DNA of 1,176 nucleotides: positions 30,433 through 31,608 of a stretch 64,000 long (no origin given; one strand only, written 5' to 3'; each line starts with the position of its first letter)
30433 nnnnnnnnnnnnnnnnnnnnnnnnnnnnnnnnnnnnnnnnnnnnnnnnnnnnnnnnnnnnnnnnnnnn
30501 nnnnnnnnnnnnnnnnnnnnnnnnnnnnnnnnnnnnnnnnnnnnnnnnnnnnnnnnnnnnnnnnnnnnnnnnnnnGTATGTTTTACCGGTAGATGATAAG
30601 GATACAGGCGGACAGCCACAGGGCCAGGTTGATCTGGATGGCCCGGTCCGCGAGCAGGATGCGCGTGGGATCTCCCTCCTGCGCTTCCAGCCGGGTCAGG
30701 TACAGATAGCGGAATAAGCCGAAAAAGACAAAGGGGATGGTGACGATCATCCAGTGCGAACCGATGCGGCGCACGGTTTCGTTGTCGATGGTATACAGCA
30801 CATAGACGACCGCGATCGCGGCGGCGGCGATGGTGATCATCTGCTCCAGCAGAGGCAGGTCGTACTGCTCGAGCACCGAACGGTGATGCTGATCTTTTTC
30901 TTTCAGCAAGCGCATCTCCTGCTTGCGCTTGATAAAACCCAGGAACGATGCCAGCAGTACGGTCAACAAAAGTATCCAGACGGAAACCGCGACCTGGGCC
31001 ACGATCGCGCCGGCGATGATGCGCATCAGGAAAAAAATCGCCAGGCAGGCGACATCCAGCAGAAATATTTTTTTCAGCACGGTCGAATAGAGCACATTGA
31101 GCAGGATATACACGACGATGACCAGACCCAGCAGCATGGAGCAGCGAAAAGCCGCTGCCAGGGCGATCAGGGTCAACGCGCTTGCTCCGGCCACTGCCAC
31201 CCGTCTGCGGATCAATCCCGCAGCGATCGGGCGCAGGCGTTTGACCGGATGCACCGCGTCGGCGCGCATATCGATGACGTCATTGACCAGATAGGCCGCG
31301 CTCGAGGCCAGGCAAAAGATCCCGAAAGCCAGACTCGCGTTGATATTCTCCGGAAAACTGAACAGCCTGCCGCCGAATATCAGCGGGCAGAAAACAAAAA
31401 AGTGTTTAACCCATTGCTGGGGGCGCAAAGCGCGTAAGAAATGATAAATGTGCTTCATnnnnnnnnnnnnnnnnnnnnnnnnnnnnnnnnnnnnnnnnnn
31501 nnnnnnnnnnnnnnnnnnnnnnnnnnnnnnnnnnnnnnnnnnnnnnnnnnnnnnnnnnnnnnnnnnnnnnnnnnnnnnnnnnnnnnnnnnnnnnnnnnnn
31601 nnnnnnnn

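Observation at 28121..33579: Operon coupling 2-oxoacid:ferredoxin oxidoreductase with TVP38, a DPPR-synthase-like UbiA prenyltransferase and a large polytopic membrane protein, next to a PilZ gene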

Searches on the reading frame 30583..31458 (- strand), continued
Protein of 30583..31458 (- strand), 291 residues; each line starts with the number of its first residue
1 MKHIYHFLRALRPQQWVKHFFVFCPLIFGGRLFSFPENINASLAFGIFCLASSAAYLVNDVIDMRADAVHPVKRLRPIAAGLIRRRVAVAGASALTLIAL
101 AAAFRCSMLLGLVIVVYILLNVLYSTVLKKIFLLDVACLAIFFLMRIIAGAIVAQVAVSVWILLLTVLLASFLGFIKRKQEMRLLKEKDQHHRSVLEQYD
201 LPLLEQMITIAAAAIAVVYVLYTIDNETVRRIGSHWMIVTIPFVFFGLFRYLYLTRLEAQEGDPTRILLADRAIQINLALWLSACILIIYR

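Call 89: search_protein_families(library=pfam, proteins=[L105:15-1682:+, L105:1706-2548:+, L105:2545-3810:+, L105:3807-4322:+, L105:4585-5403:-, L105:6260-7231:+, L105:8155-9186:-, L105:9120-12926:-, L041:1530-3014:+, L042:6448-8010:+], max_evalue=0.001)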
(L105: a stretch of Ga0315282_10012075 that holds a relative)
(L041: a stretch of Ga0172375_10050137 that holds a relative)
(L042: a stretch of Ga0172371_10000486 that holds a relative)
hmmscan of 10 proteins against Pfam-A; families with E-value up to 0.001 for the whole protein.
L105:15-1682:+ (555 aa): 9 families
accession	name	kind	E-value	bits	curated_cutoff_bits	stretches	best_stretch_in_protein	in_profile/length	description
PF13570.13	Beta-prop_ACSF4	-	2.1e-71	241.4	133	2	240-415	82-262/329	Beta-alanine-activating enzyme, beta-propeller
PF13360.13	PQQ_2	-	1.4e-47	162.7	27.6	3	331-523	25-232/233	Outer membrane protein assembly factor BamB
PF00069.31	Pkinase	-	4e-33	115.4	31.7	1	3-156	44-196/263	Protein kinase domain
PF07714.23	PK_Tyr_Ser-Thr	-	7.7e-18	65.2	23.1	1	2-153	46-200/258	Protein tyrosine and serine/threonine kinase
PF01011.28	PQQ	-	1.7e-15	57.2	26.7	0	450-502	49-103/595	Glucose/ethanol/alcohol dehydrogenase, beta-propeller domain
PF03109.22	ABC1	-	2.2e-07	30.7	22.9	1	7-116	120-223/244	ABC1 atypical kinase-like domain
PF25292.1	Beta-prop_CGLA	-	1.2e-06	28.7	26.8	0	504-553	50-102/316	Lambda-carrageenase beta-propeller domain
PF01636.29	APH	-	0.00017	21.9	23.2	0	5-80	41-113/239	Phosphotransferase enzyme family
PF14435.11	SUKH-4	-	0.00037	21.1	25.5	0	190-283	17-103/179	SUKH-4 immunity protein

L105:1706-2548:+ (280 aa): 3 families
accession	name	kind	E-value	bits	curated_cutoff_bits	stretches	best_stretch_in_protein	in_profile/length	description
PF13672.11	PP2C_2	-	1e-14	55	24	1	65-237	26-181/209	Protein phosphatase 2C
PF00481.26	PP2C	-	6.9e-13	49.3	20.3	1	37-173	9-141/255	Protein phosphatase 2C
PF07228.17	SpoIIE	-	0.00047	20.6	25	0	202-273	105-188/192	Stage II sporulation protein E (SpoIIE)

L105:2545-3810:+ (421 aa): 3 families
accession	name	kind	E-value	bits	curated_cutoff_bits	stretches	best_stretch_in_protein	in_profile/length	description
PF00092.34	VWA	-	7.1e-21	75.6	23.8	1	53-210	2-165/174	von Willebrand factor type A domain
PF13519.12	VWA_2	-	7.6e-14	52.7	27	1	55-156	3-106/107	von Willebrand factor type A domain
PF13768.12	VWA_3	-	1.9e-12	47.9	27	1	52-204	2-153/155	von Willebrand factor type A domain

L105:3807-4322:+ (171 aa): 2 families
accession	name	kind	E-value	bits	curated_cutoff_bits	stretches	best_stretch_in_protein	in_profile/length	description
PF00498.31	FHA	-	1.1e-15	58.2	20.7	1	82-158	1-67/67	FHA domain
PF16697.10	Yop-YscD_cpl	-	6.5e-08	33.2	33.2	1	106-166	33-92/94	Inner membrane component of T3SS, cytoplasmic domain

L105:4585-5403:- (272 aa): 0 families

L105:6260-7231:+ (323 aa): 2 families
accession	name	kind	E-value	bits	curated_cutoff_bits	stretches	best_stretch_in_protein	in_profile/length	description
PF00288.32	GHMP_kinases_N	-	1.9e-15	57.3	22.3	1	89-166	10-84/87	GHMP kinases N terminal domain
PF08544.19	GHMP_kinases_C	-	2.3e-12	47.6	21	1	236-311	5-83/85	GHMP kinases C terminal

L105:8155-9186:- (343 aa): 7 families
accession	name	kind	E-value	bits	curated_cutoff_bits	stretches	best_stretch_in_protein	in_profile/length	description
PF13460.12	NAD_binding_10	-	1.8e-18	67.5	27.2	1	34-174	1-145/184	NAD(P)H-binding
PF01370.27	Epimerase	-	1.7e-15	57.6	20.9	1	30-137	1-114/240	NAD dependent epimerase/dehydratase family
PF05368.20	NmrA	-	1.9e-14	54.4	27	1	29-166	4-140/298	NmrA-like family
PF01073.25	3Beta_HSD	-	6e-12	45.6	22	1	31-139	1-117/280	3-beta hydroxysteroid dehydrogenase/isomerase family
PF04321.23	RmlD_sub_bind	-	2.6e-07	30.5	27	0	152-256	128-234/287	RmlD substrate binding domain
PF02719.21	Polysacc_synt_2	-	9.7e-05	22.1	20.2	1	30-137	1-127/293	Polysaccharide biosynthesis protein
PF07993.18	NAD_binding_4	-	0.00011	21.9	20.1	0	32-61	1-33/258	Male sterility protein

L105:9120-12926:- (1268 aa): 6 families
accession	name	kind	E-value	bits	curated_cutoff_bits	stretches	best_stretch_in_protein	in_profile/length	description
PF13307.12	Helicase_C_2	-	4.4e-44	151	25.3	1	1087-1247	1-169/170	Helicase C-terminal domain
PF00929.31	RNase_T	-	2.2e-25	90.5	24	1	334-484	1-164/164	Exonuclease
PF00270.35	DEAD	-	5.8e-11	42.8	26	1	606-660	8-64/167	DEAD/DEAH box helicase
PF04851.21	ResIII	-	3.5e-05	24.2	22.5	0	593-662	3-73/164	Type III restriction enzyme, res subunit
PF00271.37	Helicase_C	-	4.5e-05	24.1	23.5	0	1086-1179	5-96/110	Helicase conserved C-terminal domain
PF06733.21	DEAD_2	-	0.00027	21.1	21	1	755-819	102-168/172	DEAD_2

L041:1530-3014:+ (494 aa): 0 families

L042:6448-8010:+ (520 aa): 0 families

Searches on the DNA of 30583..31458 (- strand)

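Call 98: search_dna_similar(query=L039:7443-8867:+, collection=ecoli_genomes, mode=distant, max_evalue=0.001, max_rows=10)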
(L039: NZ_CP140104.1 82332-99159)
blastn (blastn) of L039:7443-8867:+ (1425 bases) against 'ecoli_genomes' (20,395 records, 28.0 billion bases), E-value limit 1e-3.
No match.
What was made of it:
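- Tried and rejected: a DNA search of E. coli genomes with a Vibrio HAD-UbiA gene found nothing (call 98);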
